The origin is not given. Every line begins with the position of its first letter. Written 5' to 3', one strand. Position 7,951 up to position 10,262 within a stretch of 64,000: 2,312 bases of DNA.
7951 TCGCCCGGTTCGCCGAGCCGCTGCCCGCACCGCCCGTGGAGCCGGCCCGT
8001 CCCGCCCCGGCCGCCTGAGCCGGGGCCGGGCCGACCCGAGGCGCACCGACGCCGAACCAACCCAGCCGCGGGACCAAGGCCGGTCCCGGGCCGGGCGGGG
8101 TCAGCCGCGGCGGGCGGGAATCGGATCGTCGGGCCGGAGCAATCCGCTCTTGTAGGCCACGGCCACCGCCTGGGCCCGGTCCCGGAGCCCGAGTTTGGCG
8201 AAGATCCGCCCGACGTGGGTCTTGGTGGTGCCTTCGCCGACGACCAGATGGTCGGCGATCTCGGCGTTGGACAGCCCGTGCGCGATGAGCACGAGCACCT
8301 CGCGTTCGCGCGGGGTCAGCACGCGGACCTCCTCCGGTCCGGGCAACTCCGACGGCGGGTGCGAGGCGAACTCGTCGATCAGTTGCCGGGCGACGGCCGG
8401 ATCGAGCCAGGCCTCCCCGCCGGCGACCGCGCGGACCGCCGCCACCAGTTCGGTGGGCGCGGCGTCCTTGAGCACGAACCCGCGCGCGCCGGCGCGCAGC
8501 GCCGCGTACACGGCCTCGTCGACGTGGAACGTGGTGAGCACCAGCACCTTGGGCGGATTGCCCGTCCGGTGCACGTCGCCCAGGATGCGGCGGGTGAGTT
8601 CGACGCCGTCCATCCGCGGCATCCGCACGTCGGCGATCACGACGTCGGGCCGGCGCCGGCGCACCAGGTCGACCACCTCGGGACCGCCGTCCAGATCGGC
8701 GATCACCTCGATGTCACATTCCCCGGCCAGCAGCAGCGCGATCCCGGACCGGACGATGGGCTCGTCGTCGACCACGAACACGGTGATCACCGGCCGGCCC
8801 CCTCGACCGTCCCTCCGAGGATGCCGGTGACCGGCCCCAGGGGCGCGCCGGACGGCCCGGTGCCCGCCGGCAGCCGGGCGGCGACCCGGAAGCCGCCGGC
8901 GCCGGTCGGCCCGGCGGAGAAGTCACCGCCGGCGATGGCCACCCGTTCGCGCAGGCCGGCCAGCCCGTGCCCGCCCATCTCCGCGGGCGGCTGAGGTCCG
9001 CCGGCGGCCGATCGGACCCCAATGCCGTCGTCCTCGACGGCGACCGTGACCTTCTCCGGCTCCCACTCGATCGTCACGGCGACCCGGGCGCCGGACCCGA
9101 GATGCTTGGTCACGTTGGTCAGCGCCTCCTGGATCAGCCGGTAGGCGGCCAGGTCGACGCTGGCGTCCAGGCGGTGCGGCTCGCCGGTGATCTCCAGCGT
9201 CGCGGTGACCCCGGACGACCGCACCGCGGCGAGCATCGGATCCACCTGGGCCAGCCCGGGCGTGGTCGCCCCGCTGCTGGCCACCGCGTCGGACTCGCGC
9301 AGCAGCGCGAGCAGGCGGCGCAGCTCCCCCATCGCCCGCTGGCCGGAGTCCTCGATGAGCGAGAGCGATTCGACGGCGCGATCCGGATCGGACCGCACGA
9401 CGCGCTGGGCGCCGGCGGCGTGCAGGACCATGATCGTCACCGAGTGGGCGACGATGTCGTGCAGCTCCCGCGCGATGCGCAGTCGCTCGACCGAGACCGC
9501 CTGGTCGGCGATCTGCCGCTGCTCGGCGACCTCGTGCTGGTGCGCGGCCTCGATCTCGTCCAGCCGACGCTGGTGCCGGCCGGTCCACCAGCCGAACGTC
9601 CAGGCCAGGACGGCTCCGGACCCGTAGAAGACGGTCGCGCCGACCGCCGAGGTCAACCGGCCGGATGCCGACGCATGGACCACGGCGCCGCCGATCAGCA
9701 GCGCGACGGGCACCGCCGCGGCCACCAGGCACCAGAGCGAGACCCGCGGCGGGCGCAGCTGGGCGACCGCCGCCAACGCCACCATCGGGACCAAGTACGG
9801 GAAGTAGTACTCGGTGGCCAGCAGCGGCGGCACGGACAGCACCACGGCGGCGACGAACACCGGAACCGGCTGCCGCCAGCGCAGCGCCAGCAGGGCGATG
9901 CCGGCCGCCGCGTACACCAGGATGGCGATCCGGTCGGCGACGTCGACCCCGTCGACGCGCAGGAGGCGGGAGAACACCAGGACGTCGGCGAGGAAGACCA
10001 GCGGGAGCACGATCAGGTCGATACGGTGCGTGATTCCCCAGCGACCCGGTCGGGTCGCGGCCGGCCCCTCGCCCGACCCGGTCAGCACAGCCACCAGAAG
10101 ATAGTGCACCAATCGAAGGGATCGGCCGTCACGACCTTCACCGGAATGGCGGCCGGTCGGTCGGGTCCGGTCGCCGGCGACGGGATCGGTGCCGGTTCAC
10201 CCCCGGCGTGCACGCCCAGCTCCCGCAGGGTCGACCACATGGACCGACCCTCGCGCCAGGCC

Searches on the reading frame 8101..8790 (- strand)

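Call 6: search_protein_families(library=pfam, proteins=[window:8101-8790:-], max_evalue=0.1)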
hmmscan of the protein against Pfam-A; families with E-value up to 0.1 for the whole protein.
window:8101-8790:- (229 aa): 5 families
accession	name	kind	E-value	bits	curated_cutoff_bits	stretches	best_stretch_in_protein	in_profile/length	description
PF00072.30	Response_reg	-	3.2e-24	85.7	30.2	1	4-120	1-111/111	Response regulator receiver domain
PF00196.25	GerE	-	8e-17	61.1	23.5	1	157-212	2-57/57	Bacterial regulatory proteins, luxR family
PF08281.18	Sigma70_r4_2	-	2e-07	31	25.7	1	156-200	9-54/54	Sigma-70, region 4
PF04545.22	Sigma70_r4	-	0.0001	22.2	24.1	1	157-200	4-48/50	Sigma-70, region 4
PF16968.11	TadZ_N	-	0.025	14.7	26.4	1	92-127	89-124/133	Pilus assembly protein TadZ N-terminal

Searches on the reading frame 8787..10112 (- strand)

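Call 6: search_protein_families(library=pfam, proteins=[window:8787-10112:-], max_evalue=0.1)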
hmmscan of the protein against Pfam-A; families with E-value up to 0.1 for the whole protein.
window:8787-10112:- (441 aa): 3 families
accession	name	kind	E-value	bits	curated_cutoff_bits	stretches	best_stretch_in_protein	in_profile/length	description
PF07730.19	HisKA_3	-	3.5e-16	59.9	24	1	209-275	1-67/68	Histidine kinase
PF02518.31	HATPase_c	-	1.2e-09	39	26.4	1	322-416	5-109/111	Histidine kinase-, DNA gyrase B-, and HSP90-like ATPase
PF13581.12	HATPase_c_2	-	0.002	18.6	27.4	1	327-385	36-103/127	Histidine kinase-like ATPase domain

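Call 7: search_protein_families(library=ncbifam, proteins=[window:8787-10112:-], max_evalue=0.1)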
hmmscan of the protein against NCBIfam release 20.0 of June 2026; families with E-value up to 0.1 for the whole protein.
window:8787-10112:- (441 aa): 13 families
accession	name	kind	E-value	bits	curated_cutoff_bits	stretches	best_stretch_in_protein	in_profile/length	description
NF008649.0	PRK11644.1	equivalog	4.3e-23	81.8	408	1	179-415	270-495/499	signal transduction histidine-protein kinase/phosphatase UhpB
NF047786.1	his_kin_MadS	equivalog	8.5e-22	77.8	500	1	182-415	206-434/434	MadS family sensor histidine kinase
NF052443.1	SensHisKinMctS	equivalog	3e-20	72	700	1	196-416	239-448/457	two-component system sensor histidine kinase MctS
NF008184.0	PRK10935.1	equivalog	1.7e-13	50.1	553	1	198-415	352-558/565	nitrate/nitrite two-component system sensor histidine kinase NarQ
NF007896.0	PRK10600.1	equivalog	9.1e-12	44.4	578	1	205-370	386-545/598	nitrate/nitrite two-component system sensor histidine kinase NarX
NF052531.1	Strep_LiaS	equivalog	2.5e-09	36.9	450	1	182-403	105-314/328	envelope stress sensor histidine kinase LiaS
NF047322.1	HK_morpho_MacS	equivalog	2e-06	27.3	300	1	125-398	101-350/367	MacS family sensor histidine kinase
NF041735.1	hist_kin_RppB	equivalog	0.0073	15.1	400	1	323-368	334-379/438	two-component system sensor histidine kinase RppB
NF047874.1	MASE3_PAS_HK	subfamily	0.026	13.3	560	1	331-367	528-564/655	MASE3 domain-containing sensor histidine kinase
TIGR02966.1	phoR_proteo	equivalog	0.039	13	334.2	1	326-367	233-274/333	phosphate regulon sensor histidine kinase PhoR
TIGR01925.2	spIIAB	equivalog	0.066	13.1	135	0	326-368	41-86/137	anti-sigma F factor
NF046044.1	PnpS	equivalog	0.073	12.1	400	1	327-368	290-331/390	two-component system histidine kinase PnpS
NF007898.0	PRK10604.1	equivalog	0.074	12.2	478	0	324-368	321-363/433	two-component system sensor histidine kinase RstB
